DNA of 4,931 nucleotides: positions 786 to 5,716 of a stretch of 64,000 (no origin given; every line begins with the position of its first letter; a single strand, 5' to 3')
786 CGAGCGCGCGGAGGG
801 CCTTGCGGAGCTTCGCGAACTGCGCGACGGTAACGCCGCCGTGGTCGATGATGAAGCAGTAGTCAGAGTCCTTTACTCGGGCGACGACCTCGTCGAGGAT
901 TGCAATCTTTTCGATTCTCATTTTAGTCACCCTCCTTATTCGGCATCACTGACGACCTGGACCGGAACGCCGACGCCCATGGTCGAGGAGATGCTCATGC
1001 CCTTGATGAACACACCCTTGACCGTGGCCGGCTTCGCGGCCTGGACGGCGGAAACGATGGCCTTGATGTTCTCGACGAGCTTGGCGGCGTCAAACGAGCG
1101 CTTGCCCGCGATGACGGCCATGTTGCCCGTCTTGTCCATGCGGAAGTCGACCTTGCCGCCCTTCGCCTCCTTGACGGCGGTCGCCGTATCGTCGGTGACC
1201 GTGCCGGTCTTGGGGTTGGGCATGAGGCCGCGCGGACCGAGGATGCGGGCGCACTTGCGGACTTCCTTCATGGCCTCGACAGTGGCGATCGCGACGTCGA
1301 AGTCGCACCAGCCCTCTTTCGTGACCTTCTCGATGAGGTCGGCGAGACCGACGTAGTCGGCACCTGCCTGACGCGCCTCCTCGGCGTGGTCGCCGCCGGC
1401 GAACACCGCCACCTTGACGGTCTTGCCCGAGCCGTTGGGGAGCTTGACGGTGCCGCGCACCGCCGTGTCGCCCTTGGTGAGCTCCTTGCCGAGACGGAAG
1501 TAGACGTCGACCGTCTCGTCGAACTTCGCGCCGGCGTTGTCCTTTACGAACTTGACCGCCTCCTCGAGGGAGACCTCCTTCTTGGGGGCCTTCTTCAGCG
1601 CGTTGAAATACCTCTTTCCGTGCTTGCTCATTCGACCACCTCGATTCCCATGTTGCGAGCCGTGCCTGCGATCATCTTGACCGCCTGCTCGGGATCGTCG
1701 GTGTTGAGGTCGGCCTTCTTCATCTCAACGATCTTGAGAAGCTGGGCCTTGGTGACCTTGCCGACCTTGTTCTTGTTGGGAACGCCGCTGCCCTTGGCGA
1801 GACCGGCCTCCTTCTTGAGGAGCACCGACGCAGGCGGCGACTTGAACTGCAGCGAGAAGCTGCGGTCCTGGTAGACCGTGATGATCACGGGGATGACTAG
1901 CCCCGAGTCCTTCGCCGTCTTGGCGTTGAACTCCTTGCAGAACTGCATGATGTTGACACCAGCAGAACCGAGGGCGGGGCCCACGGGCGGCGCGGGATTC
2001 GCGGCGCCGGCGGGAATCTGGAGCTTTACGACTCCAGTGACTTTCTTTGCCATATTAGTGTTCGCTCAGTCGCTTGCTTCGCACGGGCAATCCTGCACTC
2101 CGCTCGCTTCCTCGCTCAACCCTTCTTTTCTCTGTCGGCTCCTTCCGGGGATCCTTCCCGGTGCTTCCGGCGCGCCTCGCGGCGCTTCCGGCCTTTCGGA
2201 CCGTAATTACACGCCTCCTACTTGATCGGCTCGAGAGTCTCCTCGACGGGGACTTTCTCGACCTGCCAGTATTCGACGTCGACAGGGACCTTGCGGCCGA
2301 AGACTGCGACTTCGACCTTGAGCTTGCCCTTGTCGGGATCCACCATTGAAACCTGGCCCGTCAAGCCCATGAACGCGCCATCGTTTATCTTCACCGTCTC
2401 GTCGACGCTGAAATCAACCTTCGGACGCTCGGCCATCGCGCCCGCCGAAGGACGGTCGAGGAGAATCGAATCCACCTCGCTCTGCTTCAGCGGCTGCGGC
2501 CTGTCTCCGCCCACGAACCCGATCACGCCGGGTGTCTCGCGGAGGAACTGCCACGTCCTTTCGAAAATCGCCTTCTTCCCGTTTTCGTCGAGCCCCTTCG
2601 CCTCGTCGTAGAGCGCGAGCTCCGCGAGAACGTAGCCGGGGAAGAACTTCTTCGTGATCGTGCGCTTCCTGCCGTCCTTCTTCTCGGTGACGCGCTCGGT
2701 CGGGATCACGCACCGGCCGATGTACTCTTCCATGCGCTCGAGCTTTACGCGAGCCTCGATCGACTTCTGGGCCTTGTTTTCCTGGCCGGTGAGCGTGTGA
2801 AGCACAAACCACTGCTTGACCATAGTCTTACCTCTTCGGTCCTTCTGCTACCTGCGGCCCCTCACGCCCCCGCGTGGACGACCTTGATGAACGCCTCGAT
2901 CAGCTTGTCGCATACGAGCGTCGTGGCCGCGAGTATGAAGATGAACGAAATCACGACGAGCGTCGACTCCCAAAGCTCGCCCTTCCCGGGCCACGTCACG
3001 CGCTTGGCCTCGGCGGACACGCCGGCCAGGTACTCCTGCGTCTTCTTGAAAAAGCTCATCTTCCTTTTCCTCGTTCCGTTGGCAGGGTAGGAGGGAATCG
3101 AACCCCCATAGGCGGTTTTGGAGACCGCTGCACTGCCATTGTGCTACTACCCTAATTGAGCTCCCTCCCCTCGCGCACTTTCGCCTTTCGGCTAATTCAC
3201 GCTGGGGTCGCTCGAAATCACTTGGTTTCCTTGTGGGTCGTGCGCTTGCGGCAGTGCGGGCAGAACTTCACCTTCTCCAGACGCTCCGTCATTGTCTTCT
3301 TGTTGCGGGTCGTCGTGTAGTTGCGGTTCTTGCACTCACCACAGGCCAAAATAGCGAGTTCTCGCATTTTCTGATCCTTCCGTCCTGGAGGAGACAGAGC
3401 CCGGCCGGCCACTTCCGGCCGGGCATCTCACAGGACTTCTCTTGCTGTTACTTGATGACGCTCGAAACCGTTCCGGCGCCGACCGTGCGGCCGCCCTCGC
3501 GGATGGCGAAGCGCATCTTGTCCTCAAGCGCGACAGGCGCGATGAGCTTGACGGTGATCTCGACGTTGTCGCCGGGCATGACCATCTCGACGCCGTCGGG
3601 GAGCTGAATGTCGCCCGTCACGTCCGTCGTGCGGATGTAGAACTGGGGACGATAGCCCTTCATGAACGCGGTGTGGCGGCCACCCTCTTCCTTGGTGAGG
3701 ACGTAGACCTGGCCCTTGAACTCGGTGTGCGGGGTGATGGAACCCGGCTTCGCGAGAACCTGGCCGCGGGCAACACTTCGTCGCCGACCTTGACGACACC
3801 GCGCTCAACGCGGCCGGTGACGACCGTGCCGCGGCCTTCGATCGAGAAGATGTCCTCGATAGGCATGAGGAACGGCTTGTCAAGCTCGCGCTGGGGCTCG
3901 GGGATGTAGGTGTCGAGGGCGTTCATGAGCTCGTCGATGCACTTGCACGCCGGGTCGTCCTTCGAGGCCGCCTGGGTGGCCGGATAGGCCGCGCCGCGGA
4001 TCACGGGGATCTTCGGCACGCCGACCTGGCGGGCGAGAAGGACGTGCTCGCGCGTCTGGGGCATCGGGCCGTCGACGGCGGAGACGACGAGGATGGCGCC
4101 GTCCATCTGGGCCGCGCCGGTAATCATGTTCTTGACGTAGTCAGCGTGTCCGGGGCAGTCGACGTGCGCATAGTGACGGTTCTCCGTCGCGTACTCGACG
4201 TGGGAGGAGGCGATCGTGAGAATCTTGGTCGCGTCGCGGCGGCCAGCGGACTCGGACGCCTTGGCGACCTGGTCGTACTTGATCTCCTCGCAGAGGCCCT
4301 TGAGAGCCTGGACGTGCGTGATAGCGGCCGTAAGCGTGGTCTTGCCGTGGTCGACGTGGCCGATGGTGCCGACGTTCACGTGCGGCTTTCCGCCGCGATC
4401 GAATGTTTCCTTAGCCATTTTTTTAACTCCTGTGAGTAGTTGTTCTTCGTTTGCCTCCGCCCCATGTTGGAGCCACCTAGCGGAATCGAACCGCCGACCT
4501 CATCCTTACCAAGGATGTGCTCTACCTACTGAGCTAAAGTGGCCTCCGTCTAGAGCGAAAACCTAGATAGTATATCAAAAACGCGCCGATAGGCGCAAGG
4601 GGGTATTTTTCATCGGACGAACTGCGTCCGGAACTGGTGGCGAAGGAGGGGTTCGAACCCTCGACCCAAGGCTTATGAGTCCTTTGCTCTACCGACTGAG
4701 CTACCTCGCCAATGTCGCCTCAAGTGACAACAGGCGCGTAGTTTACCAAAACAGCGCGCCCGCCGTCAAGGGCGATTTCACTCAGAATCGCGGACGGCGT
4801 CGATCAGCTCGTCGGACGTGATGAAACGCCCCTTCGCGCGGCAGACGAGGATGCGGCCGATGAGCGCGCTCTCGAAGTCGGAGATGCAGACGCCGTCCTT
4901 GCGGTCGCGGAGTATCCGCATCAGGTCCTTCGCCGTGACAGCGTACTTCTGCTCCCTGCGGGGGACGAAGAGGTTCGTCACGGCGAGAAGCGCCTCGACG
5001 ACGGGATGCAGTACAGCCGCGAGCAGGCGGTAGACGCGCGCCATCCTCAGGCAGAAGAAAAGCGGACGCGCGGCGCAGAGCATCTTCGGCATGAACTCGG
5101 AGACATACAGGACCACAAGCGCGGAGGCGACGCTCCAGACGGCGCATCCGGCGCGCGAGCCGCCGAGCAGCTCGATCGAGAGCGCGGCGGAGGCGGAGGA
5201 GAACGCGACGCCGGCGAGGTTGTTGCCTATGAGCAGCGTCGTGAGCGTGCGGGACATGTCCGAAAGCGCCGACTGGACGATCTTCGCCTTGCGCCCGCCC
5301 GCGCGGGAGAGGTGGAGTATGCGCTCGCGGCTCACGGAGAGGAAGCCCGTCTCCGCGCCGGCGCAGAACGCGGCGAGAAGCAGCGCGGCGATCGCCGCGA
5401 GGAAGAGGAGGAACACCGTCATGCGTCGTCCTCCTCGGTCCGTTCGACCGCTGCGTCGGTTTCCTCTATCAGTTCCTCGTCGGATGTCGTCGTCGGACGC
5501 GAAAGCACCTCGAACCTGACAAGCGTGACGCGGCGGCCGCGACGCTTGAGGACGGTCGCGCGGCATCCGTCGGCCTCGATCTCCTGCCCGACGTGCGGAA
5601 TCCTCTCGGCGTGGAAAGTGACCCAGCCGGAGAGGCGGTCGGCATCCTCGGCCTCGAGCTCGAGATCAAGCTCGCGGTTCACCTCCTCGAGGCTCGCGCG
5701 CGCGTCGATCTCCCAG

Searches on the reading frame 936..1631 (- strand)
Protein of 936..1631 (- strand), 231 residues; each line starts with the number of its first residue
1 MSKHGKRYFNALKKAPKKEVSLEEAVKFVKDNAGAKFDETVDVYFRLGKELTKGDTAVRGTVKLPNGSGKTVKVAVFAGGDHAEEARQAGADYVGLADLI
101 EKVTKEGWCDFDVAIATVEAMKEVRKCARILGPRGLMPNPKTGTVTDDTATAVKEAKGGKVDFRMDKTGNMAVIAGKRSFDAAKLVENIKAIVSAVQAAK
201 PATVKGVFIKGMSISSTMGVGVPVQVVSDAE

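Call 17: search_protein_families(library=pfam, proteins=[window:936-1631:-], max_evalue=0.001)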
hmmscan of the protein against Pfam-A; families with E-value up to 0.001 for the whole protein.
window:936-1631:- (231 aa): 1 family
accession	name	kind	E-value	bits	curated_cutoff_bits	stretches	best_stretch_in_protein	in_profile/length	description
PF00687.26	Ribosomal_L1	-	1.5e-60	204.6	32.2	1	30-220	2-198/198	Ribosomal protein L1p/L10e family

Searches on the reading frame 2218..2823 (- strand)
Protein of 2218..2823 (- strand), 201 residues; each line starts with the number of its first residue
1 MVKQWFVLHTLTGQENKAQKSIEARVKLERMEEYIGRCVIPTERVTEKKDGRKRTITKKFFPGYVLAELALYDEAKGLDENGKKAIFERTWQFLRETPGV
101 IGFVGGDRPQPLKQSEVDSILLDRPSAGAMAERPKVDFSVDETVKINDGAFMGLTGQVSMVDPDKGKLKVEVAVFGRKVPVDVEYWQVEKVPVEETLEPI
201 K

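Call 17: search_protein_families(library=pfam, proteins=[window:2218-2823:-], max_evalue=0.001)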
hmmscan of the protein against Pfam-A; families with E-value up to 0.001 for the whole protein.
window:2218-2823:- (201 aa): 2 families
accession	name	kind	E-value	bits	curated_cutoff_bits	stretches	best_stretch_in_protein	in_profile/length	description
PF02357.24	NusG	-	2.4e-23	82.9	22.2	1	3-120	1-92/93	Transcription termination factor nusG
PF00467.35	KOW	-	1.8e-05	24.8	22.3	1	140-171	1-32/32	KOW motif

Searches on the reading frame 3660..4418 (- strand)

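Call 17: search_protein_families(library=pfam, proteins=[window:3660-4418:-], max_evalue=0.001)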
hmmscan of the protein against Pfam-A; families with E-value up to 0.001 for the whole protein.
window:3660-4418:- (252 aa): 2 families
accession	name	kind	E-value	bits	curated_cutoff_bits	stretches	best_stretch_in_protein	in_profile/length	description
PF00009.33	GTP_EFTU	-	7.8e-42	143.4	26.5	1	11-140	1-128/188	Elongation factor Tu GTP binding domain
PF03144.31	GTP_EFTU_D2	-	1.7e-05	25.6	30.3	1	197-216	1-20/73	Elongation factor Tu domain 2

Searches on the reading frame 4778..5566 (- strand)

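Call 17: search_protein_families(library=pfam, proteins=[window:4778-5566:-], max_evalue=0.001)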
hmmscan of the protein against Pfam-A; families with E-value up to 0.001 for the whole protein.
window:4778-5566:- (262 aa): 1 family
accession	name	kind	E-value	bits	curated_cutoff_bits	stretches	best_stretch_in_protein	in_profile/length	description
PF01595.25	CNNM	-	3.9e-32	111.8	28.4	1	57-222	2-171/181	Cyclin M transmembrane N-terminal domain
